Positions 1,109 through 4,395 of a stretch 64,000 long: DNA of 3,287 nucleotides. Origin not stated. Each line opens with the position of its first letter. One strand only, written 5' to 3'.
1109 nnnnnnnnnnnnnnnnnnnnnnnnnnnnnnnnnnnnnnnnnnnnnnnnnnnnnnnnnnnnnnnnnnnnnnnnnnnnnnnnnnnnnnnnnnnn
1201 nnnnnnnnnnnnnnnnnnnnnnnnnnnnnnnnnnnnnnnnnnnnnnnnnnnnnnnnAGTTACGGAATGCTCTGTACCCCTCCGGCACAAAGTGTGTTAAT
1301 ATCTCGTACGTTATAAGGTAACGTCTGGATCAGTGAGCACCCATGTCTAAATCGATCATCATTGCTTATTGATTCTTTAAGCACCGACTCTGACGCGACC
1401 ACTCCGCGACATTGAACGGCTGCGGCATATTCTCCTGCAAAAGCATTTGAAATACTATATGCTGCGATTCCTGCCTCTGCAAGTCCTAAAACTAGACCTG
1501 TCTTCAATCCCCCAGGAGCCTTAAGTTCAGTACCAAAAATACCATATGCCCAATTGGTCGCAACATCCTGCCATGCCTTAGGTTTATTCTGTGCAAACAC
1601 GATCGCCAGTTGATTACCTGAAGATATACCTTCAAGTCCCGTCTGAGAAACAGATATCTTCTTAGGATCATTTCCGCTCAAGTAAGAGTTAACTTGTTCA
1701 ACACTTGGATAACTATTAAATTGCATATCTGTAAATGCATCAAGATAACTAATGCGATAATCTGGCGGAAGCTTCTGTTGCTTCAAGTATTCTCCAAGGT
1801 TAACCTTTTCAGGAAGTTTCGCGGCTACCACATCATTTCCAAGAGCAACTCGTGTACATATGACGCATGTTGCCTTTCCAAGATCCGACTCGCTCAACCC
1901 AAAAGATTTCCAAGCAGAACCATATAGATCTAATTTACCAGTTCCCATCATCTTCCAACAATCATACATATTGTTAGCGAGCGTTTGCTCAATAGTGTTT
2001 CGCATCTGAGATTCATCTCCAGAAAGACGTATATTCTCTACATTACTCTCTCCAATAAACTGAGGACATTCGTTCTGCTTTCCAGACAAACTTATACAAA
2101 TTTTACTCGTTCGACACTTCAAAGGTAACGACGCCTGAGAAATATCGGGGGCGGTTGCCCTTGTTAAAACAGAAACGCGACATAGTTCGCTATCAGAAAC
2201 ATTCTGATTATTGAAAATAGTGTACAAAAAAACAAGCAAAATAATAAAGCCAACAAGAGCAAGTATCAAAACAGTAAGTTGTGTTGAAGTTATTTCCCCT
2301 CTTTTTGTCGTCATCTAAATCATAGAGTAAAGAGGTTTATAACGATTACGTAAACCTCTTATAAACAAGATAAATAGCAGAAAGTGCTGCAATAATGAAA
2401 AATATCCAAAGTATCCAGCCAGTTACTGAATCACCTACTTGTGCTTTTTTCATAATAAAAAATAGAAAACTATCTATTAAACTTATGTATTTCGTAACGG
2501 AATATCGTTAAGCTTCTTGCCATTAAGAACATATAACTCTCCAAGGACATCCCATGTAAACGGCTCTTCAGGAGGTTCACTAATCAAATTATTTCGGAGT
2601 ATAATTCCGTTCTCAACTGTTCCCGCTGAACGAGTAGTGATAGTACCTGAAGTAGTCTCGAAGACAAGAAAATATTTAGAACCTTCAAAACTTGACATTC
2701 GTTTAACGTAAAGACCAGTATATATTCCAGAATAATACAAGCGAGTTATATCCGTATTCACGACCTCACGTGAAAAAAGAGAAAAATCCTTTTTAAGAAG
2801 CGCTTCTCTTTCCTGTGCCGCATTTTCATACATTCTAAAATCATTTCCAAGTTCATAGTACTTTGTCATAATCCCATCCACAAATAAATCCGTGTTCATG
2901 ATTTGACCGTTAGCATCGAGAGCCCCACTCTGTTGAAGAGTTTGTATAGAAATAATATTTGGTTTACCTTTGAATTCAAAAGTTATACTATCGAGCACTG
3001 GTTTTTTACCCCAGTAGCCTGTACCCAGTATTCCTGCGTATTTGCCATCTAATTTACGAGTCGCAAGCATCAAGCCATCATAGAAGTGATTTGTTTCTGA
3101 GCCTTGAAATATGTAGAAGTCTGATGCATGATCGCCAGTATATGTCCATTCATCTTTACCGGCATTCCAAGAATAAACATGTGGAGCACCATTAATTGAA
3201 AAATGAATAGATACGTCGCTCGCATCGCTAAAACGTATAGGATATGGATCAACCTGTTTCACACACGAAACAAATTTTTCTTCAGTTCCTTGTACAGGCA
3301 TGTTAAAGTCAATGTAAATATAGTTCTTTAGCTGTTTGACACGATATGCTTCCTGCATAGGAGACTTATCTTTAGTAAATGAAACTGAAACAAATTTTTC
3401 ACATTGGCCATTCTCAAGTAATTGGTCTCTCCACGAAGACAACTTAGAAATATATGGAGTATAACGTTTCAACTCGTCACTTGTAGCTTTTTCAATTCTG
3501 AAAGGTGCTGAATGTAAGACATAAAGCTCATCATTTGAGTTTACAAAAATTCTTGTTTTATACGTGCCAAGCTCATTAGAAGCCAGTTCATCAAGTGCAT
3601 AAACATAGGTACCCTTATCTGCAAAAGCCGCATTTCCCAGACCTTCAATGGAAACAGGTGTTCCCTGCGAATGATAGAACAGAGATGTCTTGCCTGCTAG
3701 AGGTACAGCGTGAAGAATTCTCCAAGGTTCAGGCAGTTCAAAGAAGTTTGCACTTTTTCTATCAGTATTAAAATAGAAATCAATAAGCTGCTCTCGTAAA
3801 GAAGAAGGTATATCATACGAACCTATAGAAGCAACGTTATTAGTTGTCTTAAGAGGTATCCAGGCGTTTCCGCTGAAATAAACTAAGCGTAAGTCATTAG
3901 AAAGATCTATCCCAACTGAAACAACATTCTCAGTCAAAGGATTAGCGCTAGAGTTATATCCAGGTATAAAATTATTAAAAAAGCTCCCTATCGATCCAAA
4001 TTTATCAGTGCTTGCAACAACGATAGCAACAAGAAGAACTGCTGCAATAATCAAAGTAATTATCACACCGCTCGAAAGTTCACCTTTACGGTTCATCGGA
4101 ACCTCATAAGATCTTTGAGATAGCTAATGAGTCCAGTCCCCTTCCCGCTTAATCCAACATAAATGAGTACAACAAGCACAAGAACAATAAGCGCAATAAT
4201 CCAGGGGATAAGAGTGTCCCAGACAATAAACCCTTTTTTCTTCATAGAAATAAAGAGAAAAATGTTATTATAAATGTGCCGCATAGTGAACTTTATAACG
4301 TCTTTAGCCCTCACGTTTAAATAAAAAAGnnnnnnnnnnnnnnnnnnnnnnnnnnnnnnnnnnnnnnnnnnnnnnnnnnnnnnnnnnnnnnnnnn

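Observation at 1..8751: Type IV pilus-like locus with six tandem class III-signal-peptide genes of very different sizes, including a Cys-rich one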

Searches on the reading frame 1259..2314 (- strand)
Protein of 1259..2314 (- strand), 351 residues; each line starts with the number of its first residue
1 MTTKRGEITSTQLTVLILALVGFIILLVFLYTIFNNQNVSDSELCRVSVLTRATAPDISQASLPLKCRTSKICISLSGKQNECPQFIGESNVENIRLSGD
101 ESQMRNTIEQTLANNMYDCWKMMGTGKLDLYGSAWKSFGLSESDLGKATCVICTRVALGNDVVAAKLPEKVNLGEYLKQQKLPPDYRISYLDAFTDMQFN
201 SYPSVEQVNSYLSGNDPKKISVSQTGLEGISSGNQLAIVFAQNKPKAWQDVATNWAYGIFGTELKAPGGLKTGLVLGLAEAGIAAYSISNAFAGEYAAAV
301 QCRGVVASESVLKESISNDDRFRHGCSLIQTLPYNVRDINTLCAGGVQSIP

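Call 3: search_protein_families(library=pfam, proteins=[window:1259-2314:-], max_evalue=0.1)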
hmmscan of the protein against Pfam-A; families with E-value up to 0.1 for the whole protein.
window:1259-2314:- (351 aa): 0 families

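Call 10: search_protein_families(library=ncbifam, proteins=[window:1259-2314:-], max_evalue=0.1)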
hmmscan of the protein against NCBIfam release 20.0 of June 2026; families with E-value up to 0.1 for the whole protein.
window:1259-2314:- (351 aa): 0 families

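Call 31: find_homologous_proteins(query=window:1259-2314:-)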
Query window:1259-2314:- (351 aa): 53 proteins with E <= 0.001 among 7001 candidates.
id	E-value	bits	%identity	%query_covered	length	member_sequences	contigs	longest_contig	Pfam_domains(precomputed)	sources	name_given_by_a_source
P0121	3.1e-231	784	100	100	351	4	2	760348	-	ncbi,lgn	-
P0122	2.8e-156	538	70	100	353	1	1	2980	-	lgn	-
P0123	1.0e-145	503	64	99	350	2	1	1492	-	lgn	-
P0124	1.4e-80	289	44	99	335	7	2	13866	-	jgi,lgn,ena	-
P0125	7.9e-80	287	44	97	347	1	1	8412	-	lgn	-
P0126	9.8e-78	280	44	100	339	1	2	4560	-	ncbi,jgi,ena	-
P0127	1.3e-75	273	41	99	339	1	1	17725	-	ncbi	-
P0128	4.4e-66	241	40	99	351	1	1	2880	-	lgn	-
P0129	3.1e-65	239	40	99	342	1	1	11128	-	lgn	-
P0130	1.1e-64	237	39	99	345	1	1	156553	-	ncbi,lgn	-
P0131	1.8e-63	233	37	98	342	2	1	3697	-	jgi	jgi:hypothetical protein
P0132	5.6e-59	218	36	99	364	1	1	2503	-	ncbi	-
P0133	8.6e-56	208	37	97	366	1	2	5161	-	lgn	-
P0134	1.0e-54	204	36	97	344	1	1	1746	-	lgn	-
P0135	3.3e-54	202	38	98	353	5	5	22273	-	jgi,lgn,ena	-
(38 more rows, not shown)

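Call 35: find_encoding_contigs(protein=P0121, flank=10000, max_places=3)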
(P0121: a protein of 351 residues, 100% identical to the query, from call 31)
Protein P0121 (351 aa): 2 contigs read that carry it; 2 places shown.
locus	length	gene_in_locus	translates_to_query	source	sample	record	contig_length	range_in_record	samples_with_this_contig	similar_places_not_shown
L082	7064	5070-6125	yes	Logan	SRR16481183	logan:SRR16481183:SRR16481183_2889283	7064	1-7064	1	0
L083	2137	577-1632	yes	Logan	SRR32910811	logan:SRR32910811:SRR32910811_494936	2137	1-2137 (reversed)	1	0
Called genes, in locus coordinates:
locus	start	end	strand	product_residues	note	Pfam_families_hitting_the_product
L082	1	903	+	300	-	?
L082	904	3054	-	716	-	-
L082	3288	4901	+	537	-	-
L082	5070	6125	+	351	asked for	-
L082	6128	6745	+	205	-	-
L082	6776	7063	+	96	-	?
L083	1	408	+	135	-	?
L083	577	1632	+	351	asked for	-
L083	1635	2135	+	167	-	?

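Call 52: predict_structure(alignment_id=A3)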
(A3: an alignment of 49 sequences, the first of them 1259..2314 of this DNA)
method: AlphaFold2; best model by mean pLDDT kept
length: 351 residues; sequences in the alignment: 49
mean_pLDDT: 76.9   pTM: 0.76
mean pLDDT of the five models: 76.9, 75.6, 74.4, 72.2, 70.2
residues with pLDDT >= 90: 133; 70-90: 97; 50-70: 71; < 50: 50
segments of 3 or more residues with pLDDT < 50: 217-231, 262-294
pLDDT, mean of each block of 10 residues (from residue 1): 62 92 95 72 92 86 90 97 95 97 96 95 89 70 80 96 94 90 84 74 56 52 39 83 80 66 43 44 43 57 65 60 76 90 90 88
secondary structure, 60 per line:
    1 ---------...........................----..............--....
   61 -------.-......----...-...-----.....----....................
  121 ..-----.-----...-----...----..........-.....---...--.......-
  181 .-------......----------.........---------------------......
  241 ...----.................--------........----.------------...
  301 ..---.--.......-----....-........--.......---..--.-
elements in order: H10-36 H41-54 H57-60 E70-75 E92-96 H101-122 E149-158 H160-164 H173-179 H190-194 H205-213 E235-243 H248-264 H273-280 E298-302 H309-315 H321-324 E326-333 H336-342

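Call 55: fold_search(model_id=the predicted structure, library=pdb)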
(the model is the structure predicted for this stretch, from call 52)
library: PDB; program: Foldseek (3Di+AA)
matches with E <= 10: 126; with E <= 0.001: 0
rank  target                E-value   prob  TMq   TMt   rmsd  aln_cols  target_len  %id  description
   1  6dna_A                6.3e-01  0.04  0.11  0.10  16.9       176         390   10  Crystal structure of T110A mutant human Glutamate oxaloacetate transaminase 1 (GOT1) (released 2018-11-14)
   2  5ton_A                7.6e-01  0.04  0.11  0.10  16.1       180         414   10  Crystal structure of AAT H143L mutant (released 2017-03-01)
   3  8z0e_A                9.7e-01  0.04  0.11  0.10  16.1       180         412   12  Structure of human Glutamate oxaloacetate transaminase 1 (GOT1) mutant - P15R (released 2025-04-16)
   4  4f5k_A                1.0e+00  0.04  0.12  0.10  15.3       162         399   11  Substrate Specificity Conversion of Aspartate Aminotransferase to Tyrosine Aminotransferase By The JANUS Algorithm: Ch (released 2013-02-13)
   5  6dna_D                1.1e+00  0.03  0.11  0.10  16.8       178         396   10  Crystal structure of T110A mutant human Glutamate oxaloacetate transaminase 1 (GOT1) (released 2018-11-14)
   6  6dna_F                1.2e+00  0.03  0.11  0.10  16.7       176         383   10  Crystal structure of T110A mutant human Glutamate oxaloacetate transaminase 1 (GOT1) (released 2018-11-14)
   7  4d3q_A                1.3e+00  0.06  0.14  0.26  13.6       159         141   15  crystal structure of point mutated DUSP19 (R156A) (released 2015-11-04)
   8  4q6r_A                1.4e+00  0.04  0.08  0.07  12.8        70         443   16  Crystal structure of human sphingosine-1-phosphate lyase in complex with inhibitor 6-[(2R)-4-(4-benzyl-7-chlorophthala (released 2014-05-21)
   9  5ton_B                1.4e+00  0.03  0.11  0.10  15.9       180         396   10  Crystal structure of AAT H143L mutant (released 2017-03-01)
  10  3gr3_A                1.5e+00  0.02  0.11  0.14  17.6       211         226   11  Crystal structure of a nitroreductase-like family protein (pnba, bh06130) from bartonella henselae str. houston-1 at 1 (released 2009-04-07)
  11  4q6r_B                1.6e+00  0.04  0.08  0.07  12.9        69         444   16  Crystal structure of human sphingosine-1-phosphate lyase in complex with inhibitor 6-[(2R)-4-(4-benzyl-7-chlorophthala (released 2014-05-21)
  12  6dbh_B                1.6e+00  0.01  0.11  0.13  17.4       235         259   10  Crystal structure of PPAR gamma in complex with NMP422 (released 2019-05-08)
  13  5ijg_A                1.6e+00  0.01  0.14  0.13  20.5       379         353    9  Crystal structure of O-acetylhomoserine sulfhydrolase from Brucella melitensis at 2.0 A resolution (released 2017-04-05)
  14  1yaa_A                1.7e+00  0.02  0.10  0.09  17.0       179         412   11  ASPARTATE AMINOTRANSFERASE FROM SACCHAROMYCES CEREVISIAE CYTOPLASM (released 1998-09-16)
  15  4qgr_B                1.7e+00  0.01  0.11  0.10  21.5       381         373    9  Crystal structure of a DegT DnrJ EryC1 StrS aminotransferase from Brucella abortus (released 2014-06-18)
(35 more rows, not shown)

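Call 76: fold_search(model_id=the predicted structure, library=viral)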
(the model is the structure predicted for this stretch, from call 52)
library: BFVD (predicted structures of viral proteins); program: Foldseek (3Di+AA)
matches with E <= 10: 91; with E <= 0.001: 0
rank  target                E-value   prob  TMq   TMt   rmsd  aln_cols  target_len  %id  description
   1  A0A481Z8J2            2.7e-01  0.05  0.16  0.16  21.7       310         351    9  Uncharacterized protein [Pithovirus LCPAC304]
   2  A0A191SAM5            1.1e+00  0.02  0.09  0.12  15.5       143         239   14  (no name in the UniProt tables at hand)
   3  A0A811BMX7            1.2e+00  0.02  0.14  0.16  22.5       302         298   12  Phosphohydrolase [Pandoravirus japonicus]
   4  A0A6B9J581            1.2e+00  0.01  0.08  0.09  23.7       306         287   10  Uncharacterized protein [Vibrio phage vB_VchM_Kuja]
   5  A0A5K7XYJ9            1.7e+00  0.01  0.13  0.08  20.8       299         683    8  C717R homolog protein [Abalone asfa-like virus]
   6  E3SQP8                2.0e+00  0.01  0.11  0.15  26.2       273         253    9  Baseplate tail tube cap [Prochlorococcus phage Syn33]
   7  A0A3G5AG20            2.1e+00  0.07  0.12  0.16  11.3       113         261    9  Uncharacterized protein [Solivirus sp.]
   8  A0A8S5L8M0            2.4e+00  0.04  0.12  0.26   8.6       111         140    8  Uncharacterized protein [Siphoviridae sp. ctjfQ5]
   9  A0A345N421            2.4e+00  0.03  0.12  0.14  12.7       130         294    8  (no name in the UniProt tables at hand)
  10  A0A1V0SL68            2.4e+00  0.02  0.11  0.16  14.9       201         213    9  p-loop NTPase domain protein [Klosneuvirus KNV1]
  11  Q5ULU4                2.6e+00  0.03  0.13  0.22  15.1       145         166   11  Orf20 [Lactobacillus phage LP65]
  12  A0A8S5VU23            2.6e+00  0.03  0.12  0.14   9.6       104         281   12  Uncharacterized protein [Ackermannviridae sp.]
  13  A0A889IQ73            2.7e+00  0.02  0.12  0.17  19.8       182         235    8  (no name in the UniProt tables at hand)
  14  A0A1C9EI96            2.7e+00  0.02  0.11  0.20   8.7       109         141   14  Head-to-tail connector protein [Rhodococcus phage ChewyVIII]
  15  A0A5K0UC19            2.9e+00  0.04  0.10  0.13  17.2       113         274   10  Protein-tyrosine-phosphatase [Yasminevirus sp. GU-2018]
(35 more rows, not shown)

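Call 77: search_solved_structures(query=A3, max_evalue=10)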
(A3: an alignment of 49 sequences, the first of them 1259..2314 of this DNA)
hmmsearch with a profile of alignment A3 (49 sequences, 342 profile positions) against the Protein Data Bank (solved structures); distinct sequences matched with E-value up to 10: 1.
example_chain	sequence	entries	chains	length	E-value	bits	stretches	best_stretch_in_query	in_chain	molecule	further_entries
8qkd_A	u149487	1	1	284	3.6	9.8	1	202-260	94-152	sc-CC-5-24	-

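Call 90: find_encoding_contigs(protein=P0122, flank=10000, max_places=2)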
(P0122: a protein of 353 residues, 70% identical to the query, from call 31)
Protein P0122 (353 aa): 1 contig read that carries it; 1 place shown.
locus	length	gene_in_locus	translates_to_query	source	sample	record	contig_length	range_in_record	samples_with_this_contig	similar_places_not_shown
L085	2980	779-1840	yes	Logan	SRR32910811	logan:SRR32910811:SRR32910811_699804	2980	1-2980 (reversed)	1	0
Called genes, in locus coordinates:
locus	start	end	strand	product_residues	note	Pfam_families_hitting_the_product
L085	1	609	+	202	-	?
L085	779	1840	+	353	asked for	-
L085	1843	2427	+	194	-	-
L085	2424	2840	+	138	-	-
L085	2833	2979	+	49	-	?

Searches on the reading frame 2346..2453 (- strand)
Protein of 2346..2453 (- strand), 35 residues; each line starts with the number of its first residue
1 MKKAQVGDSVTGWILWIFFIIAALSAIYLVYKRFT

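Call 3: search_protein_families(library=pfam, proteins=[window:2346-2453:-], max_evalue=0.1)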
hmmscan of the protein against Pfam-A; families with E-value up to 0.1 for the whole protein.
window:2346-2453:- (35 aa): 0 families

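Call 10: search_protein_families(library=ncbifam, proteins=[window:2346-2453:-], max_evalue=0.1)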
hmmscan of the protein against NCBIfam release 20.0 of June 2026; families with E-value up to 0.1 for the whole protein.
window:2346-2453:- (35 aa): 2 families
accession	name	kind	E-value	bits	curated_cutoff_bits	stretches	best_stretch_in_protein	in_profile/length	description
TIGR01167.1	LPXTG_anchor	domain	0.044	14.5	15.9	1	7-33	6-31/34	LPXTG cell wall anchor domain-containing protein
NF033507.3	Loki-CTERM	subfamily_domain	0.058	13.7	19.9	1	15-33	6-24/27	Loki-CTERM sorting domain-containing protein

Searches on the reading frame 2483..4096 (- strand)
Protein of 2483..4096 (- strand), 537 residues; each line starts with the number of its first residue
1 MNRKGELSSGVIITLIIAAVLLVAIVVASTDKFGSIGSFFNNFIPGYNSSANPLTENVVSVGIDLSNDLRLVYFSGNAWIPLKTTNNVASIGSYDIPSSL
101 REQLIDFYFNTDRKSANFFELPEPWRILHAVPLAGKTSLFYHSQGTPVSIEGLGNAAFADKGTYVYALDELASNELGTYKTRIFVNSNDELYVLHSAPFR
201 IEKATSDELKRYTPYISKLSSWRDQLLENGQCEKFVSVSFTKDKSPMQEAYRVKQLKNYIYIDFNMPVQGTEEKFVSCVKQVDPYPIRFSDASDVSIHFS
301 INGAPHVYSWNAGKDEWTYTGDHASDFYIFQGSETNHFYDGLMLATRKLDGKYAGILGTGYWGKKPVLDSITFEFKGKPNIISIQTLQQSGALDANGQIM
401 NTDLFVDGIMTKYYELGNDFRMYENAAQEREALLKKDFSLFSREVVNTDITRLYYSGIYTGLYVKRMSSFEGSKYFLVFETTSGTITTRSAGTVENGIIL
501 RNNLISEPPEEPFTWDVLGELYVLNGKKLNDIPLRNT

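Call 3: search_protein_families(library=pfam, proteins=[window:2483-4096:-], max_evalue=0.1)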
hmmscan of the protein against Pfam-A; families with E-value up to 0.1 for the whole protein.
window:2483-4096:- (537 aa): 0 families

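Call 10: search_protein_families(library=ncbifam, proteins=[window:2483-4096:-], max_evalue=0.1)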
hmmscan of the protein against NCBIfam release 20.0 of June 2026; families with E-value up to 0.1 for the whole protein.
window:2483-4096:- (537 aa): 0 families

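Call 32: find_homologous_proteins(query=window:2483-4096:-)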
Query window:2483-4096:- (537 aa): 1 proteins with E <= 0.001 among 8000 candidates.
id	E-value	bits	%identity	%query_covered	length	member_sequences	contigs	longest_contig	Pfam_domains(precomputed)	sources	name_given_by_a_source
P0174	0.0e+0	1222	100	100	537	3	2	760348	-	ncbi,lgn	-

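Call 83: search_solved_structures(query=A4, max_evalue=10)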
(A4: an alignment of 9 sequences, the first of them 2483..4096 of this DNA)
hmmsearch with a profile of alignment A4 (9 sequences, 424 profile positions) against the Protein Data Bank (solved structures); distinct sequences matched with E-value up to 10: 0.

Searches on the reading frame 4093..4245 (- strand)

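Call 3: search_protein_families(library=pfam, proteins=[window:4093-4245:-], max_evalue=0.1)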
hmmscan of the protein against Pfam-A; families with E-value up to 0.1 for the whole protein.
window:4093-4245:- (50 aa): 1 family
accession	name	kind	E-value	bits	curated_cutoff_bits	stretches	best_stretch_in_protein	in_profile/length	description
PF10875.13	DUF2670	-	0.026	15.1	25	1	4-44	14-54/145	Protein of unknown function (DUF2670)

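Call 10: search_protein_families(library=ncbifam, proteins=[window:4093-4245:-], max_evalue=0.1)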
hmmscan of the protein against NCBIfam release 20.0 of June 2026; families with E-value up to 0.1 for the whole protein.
window:4093-4245:- (50 aa): 2 families
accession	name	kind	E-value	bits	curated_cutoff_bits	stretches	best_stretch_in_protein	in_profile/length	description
TIGR03902.1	rhom_GG_sort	equivalog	0.049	13.6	84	1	7-42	56-93/154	rhombosortase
NF007664.1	PRK10337.1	equivalog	0.089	11.4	475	1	7-31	152-176/442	quorum sensing histidine kinase QseC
